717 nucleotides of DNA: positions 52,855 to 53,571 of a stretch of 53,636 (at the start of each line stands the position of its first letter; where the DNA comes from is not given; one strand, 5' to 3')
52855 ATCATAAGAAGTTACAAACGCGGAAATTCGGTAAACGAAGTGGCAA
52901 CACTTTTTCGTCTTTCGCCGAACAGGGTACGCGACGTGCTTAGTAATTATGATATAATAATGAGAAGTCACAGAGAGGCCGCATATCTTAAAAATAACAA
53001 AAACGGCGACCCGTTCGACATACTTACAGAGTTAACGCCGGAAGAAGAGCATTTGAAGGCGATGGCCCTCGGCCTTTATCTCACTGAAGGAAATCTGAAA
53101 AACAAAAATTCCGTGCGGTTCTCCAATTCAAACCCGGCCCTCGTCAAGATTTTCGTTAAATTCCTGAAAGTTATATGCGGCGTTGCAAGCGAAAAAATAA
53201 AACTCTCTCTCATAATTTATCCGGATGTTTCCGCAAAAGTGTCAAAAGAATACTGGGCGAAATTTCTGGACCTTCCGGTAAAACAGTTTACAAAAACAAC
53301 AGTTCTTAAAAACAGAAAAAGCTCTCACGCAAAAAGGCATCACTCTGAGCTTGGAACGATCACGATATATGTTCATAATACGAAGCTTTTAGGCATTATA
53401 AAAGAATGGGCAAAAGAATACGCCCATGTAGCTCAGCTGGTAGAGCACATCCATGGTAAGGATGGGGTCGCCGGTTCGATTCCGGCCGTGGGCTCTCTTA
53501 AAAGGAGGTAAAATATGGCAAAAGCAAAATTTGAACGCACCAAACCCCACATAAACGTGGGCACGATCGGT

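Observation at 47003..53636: Conserved thrU-tyrU-glyT-thrT-tufB cluster split by two insertions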

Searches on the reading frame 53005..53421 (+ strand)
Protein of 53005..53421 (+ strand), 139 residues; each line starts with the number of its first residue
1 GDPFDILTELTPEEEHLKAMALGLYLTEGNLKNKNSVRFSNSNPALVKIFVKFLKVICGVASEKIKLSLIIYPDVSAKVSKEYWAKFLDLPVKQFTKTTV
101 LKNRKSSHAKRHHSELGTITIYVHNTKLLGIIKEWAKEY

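Call 45: predict_structure(alignment_id=A3)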
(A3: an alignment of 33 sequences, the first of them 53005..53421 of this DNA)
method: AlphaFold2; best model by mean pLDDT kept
length: 139 residues; sequences in the alignment: 33
mean_pLDDT: 87.8   pTM: 0.83
mean pLDDT of the five models: 87.8, 87.3, 86.9, 86.8, 86.1
residues with pLDDT >= 90: 95; 70-90: 31; 50-70: 6; < 50: 7
segments of 3 or more residues with pLDDT < 50: 107-112
pLDDT, mean of each block of 10 residues (from residue 1): 74 95 88 86 95 96 96 92 97 96 62 74 92 87
secondary structure, 60 per line:
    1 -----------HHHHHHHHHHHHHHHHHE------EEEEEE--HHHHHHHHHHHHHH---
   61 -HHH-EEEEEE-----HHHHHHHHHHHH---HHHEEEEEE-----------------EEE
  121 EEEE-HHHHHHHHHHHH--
elements in order: H12-28 E36-41 H44-57 E66-71 H77-88 E95-100 E118-124 H126-137

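Call 51: fold_search(model_id=the predicted structure, library=pdb)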
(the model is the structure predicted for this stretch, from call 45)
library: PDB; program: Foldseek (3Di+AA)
matches with E <= 10: 989; with E <= 0.001: 3
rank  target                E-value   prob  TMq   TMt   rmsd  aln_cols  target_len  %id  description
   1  4zhv_A                5.9e-04  1.00  0.40  0.40   7.5       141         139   13  Crystal structure of a bacterial signalling protein (released 2016-04-27)
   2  6ikj_A                6.7e-04  1.00  0.40  0.41   7.4       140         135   13  Crystal structure of YfiB(F48S) (released 2019-03-13)
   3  6iki_B                8.0e-04  1.00  0.42  0.43   7.2       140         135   14  Crystal structure of YfiB(W55L) (released 2019-03-13)
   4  4zhv_B                1.2e-03  1.00  0.40  0.41   7.5       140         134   13  Crystal structure of a bacterial signalling protein (released 2016-04-27)
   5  5eaz_A                1.7e-03  0.99  0.38  0.39   7.4       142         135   13  crystal form I of YfiB belonging to space groups P21 (released 2016-05-18)
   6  6iki_A                2.6e-03  0.99  0.41  0.42   7.2       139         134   14  Crystal structure of YfiB(W55L) (released 2019-03-13)
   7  6jfw_A                3.1e-03  0.99  0.40  0.39   6.8       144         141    7  Crystal structure of PA0833 periplasmic domain from Pseudomonas aeruginosa reveals an unexpected enlarged peptidoglyca (released 2019-03-20)
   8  7muc_AK               7.6e-03  0.95  0.39  0.37   7.4       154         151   10  Legionella pneumophila Dot/Icm T4SS C1 Reconstruction (released 2021-10-06)
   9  9ljm_A                8.1e-03  0.96  0.38  0.36   7.5       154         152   10  Structure of the periplasmic domain of MotS from Bacillus subtilis in 300 mM KCl (released 2025-02-26)
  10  9ljl_B                8.1e-03  0.93  0.36  0.34   7.8       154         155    9  Structure of the periplasmic domain of MotS from Bacillus subtilis in 300 mM NaCl (released 2025-02-26)
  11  6ikj_B                1.2e-02  0.92  0.37  0.38   7.6       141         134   14  Crystal structure of YfiB(F48S) (released 2019-03-13)
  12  8xkf_C                1.2e-02  0.85  0.30  0.14   6.5        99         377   15  Crystal structure of Helicobacter pylori IspDF with substrate CTP (released 2024-04-10)
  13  3s06_A                1.5e-02  0.77  0.34  0.31  11.0       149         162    9  The crystal structure of the periplasmic domain of Helicobacter pylori MotB (residues 97-256, P3121). (released 2012-03-14)
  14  2hqs_G                1.7e-02  0.72  0.29  0.34   7.6       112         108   12  Crystal structure of TolB/Pal complex (released 2007-04-03)
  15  3s06_B                1.9e-02  0.82  0.35  0.33  10.9       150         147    8  The crystal structure of the periplasmic domain of Helicobacter pylori MotB (residues 97-256, P3121). (released 2012-03-14)
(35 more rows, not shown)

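Call 78: fold_search(model_id=the predicted structure, library=viral)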
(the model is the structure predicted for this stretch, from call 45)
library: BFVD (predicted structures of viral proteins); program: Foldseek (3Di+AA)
matches with E <= 10: 536; with E <= 0.001: 0
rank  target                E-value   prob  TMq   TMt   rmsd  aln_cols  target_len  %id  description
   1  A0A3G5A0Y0            6.7e-03  1.00  0.44  0.07   4.4       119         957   15  DNA-directed RNA polymerase [Harvfovirus sp.]
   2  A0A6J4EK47            8.5e-03  0.82  0.30  0.29  11.0       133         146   14  (no name in the UniProt tables at hand)
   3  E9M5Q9                2.7e-02  0.51  0.33  0.06  13.7       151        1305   12  Tegument protein/FGARAT [Cricetid gammaherpesvirus 2]
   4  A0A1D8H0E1            3.4e-02  0.66  0.33  0.11  12.3       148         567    8  Tegument protein (Fragment) [Sea otter herpesvirus]
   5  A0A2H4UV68            6.7e-02  0.97  0.41  0.22   3.9       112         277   10  Homing endonuclease [Bodo saltans virus]
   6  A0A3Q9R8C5            7.2e-02  0.21  0.25  0.24  14.6       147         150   17  (no name in the UniProt tables at hand)
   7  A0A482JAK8            8.6e-02  0.60  0.35  0.07  12.6       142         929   14  Portal protein [Gordonia phage Lahirium]
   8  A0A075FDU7            9.1e-02  0.14  0.23  0.06  17.4       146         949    8  FGAM-synthase [Epstein-Barr virus (strain GD1)]
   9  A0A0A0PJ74            1.1e-01  0.90  0.41  0.07   8.6       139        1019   16  Putative intein containing helicase/endonuclease protein [Bacillus phage Bp8p-T]
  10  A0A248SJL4            1.2e-01  0.25  0.30  0.15  13.9       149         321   10  (no name in the UniProt tables at hand)
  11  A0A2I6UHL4            1.2e-01  0.91  0.40  0.05   9.7       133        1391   16  (no name in the UniProt tables at hand)
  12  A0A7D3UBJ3            1.4e-01  0.75  0.38  0.05   8.4       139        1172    9  (no name in the UniProt tables at hand)
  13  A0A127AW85            1.4e-01  0.16  0.24  0.18  12.1       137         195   11  Uncharacterized protein [Bacillus phage SP-15]
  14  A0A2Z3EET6            1.7e-01  0.12  0.19  0.15  11.9       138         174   10  (no name in the UniProt tables at hand)
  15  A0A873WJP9            1.8e-01  0.33  0.23  0.30  12.1        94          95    8  Putative thioredoxin [Synechococcus phage S-H38]
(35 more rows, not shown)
